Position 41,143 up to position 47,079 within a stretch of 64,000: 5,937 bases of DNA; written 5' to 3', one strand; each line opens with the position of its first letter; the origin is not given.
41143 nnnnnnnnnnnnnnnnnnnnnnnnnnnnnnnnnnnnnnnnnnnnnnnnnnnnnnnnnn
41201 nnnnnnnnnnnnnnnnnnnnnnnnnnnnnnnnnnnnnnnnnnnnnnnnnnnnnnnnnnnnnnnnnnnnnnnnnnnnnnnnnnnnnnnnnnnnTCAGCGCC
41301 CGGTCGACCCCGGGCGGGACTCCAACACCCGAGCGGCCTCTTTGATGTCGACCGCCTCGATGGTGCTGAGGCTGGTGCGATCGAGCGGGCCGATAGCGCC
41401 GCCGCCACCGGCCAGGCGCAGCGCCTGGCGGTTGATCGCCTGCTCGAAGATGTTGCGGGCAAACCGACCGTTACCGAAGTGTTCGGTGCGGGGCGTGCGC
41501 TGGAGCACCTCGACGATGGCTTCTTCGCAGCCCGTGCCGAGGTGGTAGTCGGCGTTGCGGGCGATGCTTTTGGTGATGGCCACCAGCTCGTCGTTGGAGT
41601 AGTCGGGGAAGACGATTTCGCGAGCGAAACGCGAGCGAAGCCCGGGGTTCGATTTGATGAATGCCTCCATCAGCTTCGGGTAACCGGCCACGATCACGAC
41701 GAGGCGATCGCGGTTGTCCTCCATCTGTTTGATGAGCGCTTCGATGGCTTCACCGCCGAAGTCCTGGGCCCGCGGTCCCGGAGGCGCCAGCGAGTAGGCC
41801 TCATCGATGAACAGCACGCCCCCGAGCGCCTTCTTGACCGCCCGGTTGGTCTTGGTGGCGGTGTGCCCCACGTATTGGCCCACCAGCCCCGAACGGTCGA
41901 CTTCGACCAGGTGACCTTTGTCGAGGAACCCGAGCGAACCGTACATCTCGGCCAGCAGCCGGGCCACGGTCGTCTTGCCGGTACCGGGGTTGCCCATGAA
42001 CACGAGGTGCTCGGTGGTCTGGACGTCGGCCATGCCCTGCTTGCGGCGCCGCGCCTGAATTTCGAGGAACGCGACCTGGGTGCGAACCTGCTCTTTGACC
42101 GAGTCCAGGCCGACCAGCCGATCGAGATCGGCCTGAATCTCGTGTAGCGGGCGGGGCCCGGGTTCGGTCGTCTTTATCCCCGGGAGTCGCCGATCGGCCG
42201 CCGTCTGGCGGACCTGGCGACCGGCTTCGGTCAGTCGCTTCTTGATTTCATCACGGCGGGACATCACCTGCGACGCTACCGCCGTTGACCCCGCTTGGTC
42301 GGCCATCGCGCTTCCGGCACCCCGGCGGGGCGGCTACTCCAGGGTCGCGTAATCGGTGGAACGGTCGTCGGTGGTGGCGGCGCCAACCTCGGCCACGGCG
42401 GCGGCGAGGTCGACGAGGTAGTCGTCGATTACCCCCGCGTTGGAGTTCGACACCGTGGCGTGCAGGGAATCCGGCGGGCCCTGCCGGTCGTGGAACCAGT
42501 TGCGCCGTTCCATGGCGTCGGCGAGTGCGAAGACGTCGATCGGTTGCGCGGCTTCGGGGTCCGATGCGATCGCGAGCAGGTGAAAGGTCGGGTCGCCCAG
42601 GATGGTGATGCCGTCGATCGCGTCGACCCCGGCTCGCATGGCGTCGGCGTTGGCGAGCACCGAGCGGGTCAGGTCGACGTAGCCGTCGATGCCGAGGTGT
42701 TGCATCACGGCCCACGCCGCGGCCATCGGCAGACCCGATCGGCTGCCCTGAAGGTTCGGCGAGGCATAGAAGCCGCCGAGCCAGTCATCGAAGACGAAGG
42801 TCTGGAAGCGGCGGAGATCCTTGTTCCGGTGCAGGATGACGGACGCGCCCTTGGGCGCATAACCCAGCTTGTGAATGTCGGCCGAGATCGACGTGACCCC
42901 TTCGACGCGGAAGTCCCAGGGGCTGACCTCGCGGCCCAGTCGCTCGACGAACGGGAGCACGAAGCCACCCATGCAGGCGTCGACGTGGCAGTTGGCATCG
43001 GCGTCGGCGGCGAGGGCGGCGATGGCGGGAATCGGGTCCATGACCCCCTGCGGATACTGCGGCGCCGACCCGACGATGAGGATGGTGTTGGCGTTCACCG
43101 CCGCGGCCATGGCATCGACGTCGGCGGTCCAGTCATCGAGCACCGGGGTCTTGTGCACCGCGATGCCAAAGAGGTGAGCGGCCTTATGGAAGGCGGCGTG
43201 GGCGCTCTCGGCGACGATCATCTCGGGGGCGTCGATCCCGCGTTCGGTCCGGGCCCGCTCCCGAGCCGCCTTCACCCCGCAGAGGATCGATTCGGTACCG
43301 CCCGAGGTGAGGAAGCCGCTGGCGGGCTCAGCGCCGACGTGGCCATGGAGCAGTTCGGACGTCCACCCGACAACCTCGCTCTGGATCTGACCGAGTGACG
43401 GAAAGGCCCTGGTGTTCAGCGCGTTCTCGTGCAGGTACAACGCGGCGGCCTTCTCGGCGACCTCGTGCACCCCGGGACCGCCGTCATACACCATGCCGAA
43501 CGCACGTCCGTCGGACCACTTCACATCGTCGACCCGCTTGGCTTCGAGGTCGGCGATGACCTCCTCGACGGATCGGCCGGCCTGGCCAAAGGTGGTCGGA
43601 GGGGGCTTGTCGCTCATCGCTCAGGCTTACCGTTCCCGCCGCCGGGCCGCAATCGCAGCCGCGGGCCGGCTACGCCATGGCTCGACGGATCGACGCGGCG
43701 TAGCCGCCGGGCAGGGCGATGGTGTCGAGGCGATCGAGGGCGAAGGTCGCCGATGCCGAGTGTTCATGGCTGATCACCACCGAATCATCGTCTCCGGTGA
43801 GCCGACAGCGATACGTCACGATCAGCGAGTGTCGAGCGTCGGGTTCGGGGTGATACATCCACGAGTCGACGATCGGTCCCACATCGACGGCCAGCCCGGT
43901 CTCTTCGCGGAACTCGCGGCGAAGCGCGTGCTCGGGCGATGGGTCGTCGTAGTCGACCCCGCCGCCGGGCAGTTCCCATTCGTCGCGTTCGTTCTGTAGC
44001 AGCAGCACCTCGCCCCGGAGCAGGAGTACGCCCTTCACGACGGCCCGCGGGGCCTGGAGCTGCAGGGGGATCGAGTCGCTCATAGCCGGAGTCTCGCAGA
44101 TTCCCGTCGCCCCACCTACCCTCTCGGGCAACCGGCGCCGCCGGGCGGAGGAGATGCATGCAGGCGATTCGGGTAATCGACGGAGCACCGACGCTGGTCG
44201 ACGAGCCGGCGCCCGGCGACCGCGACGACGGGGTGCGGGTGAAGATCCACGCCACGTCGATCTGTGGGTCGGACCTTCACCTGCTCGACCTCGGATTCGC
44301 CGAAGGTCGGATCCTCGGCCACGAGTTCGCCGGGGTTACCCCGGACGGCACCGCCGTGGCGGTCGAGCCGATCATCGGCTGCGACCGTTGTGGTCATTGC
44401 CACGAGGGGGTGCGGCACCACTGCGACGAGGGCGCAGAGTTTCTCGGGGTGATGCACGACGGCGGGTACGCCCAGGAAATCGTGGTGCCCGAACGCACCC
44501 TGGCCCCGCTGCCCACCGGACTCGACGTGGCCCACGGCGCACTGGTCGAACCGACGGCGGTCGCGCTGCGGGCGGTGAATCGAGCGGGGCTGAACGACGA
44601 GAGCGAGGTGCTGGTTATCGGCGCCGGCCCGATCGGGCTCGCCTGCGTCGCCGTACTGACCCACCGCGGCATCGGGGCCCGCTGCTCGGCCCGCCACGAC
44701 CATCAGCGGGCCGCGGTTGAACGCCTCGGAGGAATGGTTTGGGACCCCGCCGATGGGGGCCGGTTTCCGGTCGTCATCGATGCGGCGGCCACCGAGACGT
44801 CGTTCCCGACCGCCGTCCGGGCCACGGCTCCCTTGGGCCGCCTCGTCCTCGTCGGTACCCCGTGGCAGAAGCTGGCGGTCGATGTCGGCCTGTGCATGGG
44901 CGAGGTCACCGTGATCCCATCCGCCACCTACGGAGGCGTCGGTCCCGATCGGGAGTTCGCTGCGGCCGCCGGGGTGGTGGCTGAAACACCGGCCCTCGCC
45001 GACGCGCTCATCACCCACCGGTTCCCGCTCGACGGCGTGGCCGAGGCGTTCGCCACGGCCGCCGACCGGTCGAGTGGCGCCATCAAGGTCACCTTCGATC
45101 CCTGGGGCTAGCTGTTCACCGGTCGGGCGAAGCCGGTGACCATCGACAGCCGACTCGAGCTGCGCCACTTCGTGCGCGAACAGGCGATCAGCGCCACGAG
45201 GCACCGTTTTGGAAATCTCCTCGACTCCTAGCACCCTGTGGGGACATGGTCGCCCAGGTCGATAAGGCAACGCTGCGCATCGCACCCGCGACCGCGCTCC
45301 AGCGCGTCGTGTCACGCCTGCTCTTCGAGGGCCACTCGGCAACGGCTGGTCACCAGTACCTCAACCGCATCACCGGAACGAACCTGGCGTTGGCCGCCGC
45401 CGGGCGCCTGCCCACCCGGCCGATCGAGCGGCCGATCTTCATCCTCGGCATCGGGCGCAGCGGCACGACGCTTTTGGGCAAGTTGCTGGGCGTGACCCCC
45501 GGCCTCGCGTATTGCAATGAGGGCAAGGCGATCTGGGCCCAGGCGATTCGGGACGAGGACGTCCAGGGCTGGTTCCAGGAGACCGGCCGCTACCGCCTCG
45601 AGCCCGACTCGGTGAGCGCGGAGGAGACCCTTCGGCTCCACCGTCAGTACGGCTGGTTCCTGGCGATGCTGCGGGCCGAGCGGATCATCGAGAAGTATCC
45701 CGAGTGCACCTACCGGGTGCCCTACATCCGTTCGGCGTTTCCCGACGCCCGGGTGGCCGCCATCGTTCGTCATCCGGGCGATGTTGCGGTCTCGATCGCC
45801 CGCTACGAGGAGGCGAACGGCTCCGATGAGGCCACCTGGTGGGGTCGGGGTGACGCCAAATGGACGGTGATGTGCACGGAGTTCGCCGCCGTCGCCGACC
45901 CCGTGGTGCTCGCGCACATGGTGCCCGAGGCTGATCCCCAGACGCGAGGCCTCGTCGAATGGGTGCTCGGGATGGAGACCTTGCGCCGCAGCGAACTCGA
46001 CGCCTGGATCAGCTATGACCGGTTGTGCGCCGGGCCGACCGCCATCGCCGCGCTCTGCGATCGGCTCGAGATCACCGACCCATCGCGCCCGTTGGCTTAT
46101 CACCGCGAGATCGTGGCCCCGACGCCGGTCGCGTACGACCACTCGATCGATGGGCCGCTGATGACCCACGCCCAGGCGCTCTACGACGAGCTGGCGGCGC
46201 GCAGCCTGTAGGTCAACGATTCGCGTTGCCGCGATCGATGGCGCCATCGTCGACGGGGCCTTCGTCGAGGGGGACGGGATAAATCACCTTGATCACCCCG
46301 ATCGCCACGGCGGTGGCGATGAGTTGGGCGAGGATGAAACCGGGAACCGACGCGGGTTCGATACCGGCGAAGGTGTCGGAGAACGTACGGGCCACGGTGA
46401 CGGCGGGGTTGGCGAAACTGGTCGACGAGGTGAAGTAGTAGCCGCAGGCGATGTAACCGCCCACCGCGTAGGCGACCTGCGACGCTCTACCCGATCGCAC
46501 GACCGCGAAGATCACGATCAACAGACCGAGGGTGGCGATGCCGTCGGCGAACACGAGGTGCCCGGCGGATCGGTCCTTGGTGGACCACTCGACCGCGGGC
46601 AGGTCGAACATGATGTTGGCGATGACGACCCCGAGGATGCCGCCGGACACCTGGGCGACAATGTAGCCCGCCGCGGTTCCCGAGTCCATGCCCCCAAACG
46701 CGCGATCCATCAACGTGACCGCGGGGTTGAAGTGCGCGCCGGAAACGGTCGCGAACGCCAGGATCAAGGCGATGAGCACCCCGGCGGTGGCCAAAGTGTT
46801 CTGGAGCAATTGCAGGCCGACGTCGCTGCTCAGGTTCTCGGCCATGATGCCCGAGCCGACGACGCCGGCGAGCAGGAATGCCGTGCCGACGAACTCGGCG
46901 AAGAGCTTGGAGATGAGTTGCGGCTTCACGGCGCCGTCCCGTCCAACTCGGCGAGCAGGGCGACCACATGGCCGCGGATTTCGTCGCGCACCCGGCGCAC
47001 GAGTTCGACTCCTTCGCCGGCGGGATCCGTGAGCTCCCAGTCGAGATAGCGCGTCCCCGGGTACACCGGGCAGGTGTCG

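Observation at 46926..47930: Single ORF fusing shikimate kinase (AroK) to a thioredoxin-type arsenate reductase (ArsC)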

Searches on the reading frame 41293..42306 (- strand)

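Call 35: search_protein_families(library=pfam, proteins=[window:41293-42306:-], max_evalue=0.0001)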
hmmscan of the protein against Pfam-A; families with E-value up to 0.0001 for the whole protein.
window:41293-42306:- (337 aa): 4 families
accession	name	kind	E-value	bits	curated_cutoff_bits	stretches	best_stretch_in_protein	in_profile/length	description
PF00004.35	AAA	-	9.9e-19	68.5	21.2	1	102-234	2-130/131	ATPase family associated with various cellular activities (AAA)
PF17866.7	AAA_lid_6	-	2.7e-18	66.2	24.3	1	260-321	3-60/60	AAA lid domain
PF13401.12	AAA_22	-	1.6e-07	32.1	27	0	97-123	4-30/130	AAA domain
PF05496.18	RuvB_N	-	8.5e-05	22.8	27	0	62-123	7-58/159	Holliday junction DNA helicase RuvB P-loop domain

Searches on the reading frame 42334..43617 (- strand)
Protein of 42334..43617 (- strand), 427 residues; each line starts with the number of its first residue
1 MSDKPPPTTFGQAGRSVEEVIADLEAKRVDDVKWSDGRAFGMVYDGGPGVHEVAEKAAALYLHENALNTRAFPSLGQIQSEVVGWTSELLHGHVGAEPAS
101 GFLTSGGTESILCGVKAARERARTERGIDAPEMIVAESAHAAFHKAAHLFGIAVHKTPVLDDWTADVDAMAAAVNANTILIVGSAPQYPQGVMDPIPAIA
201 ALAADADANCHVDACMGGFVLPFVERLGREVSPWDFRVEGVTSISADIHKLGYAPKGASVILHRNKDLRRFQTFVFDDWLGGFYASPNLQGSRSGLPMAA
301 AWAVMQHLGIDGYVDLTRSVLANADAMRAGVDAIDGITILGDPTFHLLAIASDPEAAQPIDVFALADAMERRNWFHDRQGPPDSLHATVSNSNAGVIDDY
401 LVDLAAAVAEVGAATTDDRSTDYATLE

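Call 35: search_protein_families(library=pfam, proteins=[window:42334-43617:-], max_evalue=0.0001)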
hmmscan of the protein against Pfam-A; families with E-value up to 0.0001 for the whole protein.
window:42334-43617:- (427 aa): 2 families
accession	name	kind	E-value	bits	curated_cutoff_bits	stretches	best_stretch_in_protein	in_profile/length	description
PF00282.25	Pyridoxal_deC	-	3.9e-20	72.3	27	1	7-335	9-357/375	Pyridoxal-dependent decarboxylase conserved domain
PF00266.25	Aminotran_5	-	5.5e-11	42.5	21.5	1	51-272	13-222/371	Aminotransferase class-V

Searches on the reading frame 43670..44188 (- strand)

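Call 35: search_protein_families(library=pfam, proteins=[window:43670-44188:-], max_evalue=0.0001)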
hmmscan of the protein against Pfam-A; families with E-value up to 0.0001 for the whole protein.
window:43670-44188:- (172 aa): 1 family
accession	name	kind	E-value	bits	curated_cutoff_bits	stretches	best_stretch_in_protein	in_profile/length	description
PF00293.34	NUDIX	-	5.6e-17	62.4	21.1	1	53-154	7-118/134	NUDIX domain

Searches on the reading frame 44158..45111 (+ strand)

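Call 3: search_protein_families(library=pfam, proteins=[window:44158-45111:+], max_evalue=0.01)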
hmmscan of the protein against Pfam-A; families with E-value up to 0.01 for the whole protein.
window:44158-45111:+ (317 aa): 4 families
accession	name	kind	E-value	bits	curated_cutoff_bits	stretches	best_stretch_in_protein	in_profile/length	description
PF08240.17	ADH_N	-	8.3e-16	58.6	23.5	1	23-119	2-103/104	Alcohol dehydrogenase GroES-like domain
PF16912.11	Glu_dehyd_C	-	2.9e-14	53.5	34.9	1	126-303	3-203/211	Glucose dehydrogenase C-terminus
PF00107.32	ADH_zinc_N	-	2.5e-08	34.4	31.8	1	158-268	1-121/129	Zinc-binding dehydrogenase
PF01494.25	FAD_binding_3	-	0.0037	17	22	1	149-182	2-35/349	FAD binding domain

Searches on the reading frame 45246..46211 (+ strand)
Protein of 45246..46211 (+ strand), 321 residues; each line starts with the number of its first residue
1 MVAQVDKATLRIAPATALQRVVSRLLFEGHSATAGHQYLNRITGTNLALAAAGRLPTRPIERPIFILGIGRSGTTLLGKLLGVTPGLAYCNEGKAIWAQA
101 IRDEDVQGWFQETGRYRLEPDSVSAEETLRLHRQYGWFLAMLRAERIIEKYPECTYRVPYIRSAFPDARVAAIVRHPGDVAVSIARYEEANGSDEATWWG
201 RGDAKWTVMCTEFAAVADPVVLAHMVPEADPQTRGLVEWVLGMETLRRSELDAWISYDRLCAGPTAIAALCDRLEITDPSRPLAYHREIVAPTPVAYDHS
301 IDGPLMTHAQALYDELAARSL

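Call 3: search_protein_families(library=pfam, proteins=[window:45246-46211:+], max_evalue=0.01)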
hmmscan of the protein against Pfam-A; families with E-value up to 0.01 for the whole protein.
window:45246-46211:+ (321 aa): 1 family
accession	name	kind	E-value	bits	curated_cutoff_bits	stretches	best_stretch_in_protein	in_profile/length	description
PF13469.12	Sulfotransfer_3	-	2.1e-14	54.7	27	1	63-184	1-141/216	Sulfotransferase family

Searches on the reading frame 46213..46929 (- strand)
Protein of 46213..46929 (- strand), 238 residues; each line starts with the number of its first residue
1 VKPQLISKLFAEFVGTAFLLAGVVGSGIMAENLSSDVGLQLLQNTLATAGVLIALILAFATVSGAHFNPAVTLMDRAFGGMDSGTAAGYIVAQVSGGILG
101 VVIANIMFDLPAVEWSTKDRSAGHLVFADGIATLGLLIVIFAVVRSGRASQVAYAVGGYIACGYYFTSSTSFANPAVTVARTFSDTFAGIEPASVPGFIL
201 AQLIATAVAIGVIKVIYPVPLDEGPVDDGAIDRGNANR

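Call 58: search_solved_structures(query=window:46213-46929:-, max_evalue=0.00001)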
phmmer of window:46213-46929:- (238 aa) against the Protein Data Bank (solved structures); distinct sequences matched with E-value up to 0.00001: 19.
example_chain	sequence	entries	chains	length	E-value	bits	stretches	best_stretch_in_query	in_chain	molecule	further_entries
3nkc_A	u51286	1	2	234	1.3e-08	38.2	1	5-103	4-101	Aquaporin Z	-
3nka_A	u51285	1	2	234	2.4e-08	37.3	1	5-103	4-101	Aquaporin Z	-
3nk5_A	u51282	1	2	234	3.6e-08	36.7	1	5-103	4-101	Aquaporin Z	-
3m9i_A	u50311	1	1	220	4.4e-08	36.4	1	9-183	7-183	Lens fiber major intrinsic protein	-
1sor_A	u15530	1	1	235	5.1e-08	36.2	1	9-183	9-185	Aquaporin-0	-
1rc2_B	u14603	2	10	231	6.2e-08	35.9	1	7-104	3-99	Aquaporin Z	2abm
2b6o_A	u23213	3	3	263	8.4e-08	35.5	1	9-183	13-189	Lens fiber major intrinsic protein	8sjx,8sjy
7nl4_A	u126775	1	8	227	1.2e-07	34.9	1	3-183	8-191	Aquaporin NIP2-1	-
2o9d_A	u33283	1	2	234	1.6e-07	34.6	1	5-104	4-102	Aquaporin Z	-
8h1d_A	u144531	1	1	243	4.9e-07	33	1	6-105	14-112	Aquaporin Z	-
1ymg_A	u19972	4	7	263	5.2e-07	32.9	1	36-183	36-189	Lens fiber major intrinsic protein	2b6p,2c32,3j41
8uy6_A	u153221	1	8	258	5.7e-07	32.8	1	7-104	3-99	Aquaporin Z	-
2o9e_A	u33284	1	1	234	6.8e-07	32.5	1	6-104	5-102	Aquaporin Z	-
2o9f_A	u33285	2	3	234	1.1e-06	31.8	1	5-106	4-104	Aquaporin Z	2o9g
3gd8_A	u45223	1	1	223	3.2e-06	30.3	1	12-184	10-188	Aquaporin-4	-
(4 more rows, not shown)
